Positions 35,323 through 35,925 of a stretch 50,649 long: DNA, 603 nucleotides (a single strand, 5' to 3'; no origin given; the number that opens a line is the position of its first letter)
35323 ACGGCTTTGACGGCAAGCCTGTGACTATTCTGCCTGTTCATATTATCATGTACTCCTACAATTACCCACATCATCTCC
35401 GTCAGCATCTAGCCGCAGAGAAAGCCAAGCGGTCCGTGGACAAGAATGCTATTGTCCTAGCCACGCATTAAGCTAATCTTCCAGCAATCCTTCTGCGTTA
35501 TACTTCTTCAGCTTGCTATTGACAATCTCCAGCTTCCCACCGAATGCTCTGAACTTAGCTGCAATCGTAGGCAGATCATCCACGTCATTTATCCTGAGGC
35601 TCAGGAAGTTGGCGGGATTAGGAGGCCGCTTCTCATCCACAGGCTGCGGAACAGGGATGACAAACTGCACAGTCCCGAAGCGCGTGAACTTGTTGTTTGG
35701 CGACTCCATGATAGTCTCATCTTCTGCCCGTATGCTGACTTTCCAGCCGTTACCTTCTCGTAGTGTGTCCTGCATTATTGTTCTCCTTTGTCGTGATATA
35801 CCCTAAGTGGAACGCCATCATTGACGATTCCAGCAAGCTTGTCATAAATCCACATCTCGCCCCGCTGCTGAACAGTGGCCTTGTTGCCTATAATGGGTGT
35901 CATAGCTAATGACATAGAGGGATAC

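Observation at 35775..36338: A second, nuclease-less terminase ATPase-domain paralogue with a degenerate active site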

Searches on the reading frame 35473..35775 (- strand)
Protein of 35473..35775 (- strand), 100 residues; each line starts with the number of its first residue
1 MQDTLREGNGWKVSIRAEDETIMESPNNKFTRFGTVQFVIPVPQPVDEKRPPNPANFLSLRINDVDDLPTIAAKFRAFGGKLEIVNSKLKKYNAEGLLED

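Call 4: search_protein_families(library=pfam, proteins=[window:35473-35775:-], max_evalue=1)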
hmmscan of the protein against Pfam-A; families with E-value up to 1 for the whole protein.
window:35473-35775:- (100 aa): 0 families

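Call 5: search_protein_families(library=phrogs, proteins=[window:35473-35775:-], max_evalue=0.1)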
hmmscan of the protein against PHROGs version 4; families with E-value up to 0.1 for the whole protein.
window:35473-35775:- (100 aa): 0 families

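Call 37: search_protein_families(library=padloc, proteins=[window:35473-35775:-], max_evalue=0.1)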
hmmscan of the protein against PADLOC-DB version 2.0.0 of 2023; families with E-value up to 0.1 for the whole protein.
window:35473-35775:- (100 aa): 0 families

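Call 50: list_cluster_members(proteins=[P0001, P0002, window:35473-35775:-])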
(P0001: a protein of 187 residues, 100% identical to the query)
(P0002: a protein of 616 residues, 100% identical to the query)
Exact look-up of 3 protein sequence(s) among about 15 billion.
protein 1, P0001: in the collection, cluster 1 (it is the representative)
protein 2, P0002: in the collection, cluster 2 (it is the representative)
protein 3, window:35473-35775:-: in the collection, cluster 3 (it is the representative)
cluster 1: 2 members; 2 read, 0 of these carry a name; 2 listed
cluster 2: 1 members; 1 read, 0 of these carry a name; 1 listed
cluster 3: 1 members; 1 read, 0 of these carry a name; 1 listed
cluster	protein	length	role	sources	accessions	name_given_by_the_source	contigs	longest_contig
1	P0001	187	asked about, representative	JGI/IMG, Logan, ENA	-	-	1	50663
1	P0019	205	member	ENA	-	-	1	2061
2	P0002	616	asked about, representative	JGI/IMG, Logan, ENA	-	-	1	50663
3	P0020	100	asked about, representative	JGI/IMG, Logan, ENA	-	-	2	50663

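Call 57: find_homologous_proteins(query=window:35473-35775:-, max_evalue=0.01)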
Query window:35473-35775:- (100 aa): 1 proteins with E <= 0.01 among 1 candidates.
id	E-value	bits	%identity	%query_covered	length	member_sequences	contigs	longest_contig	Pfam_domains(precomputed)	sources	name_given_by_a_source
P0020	5.8e-60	217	100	100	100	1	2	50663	-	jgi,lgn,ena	-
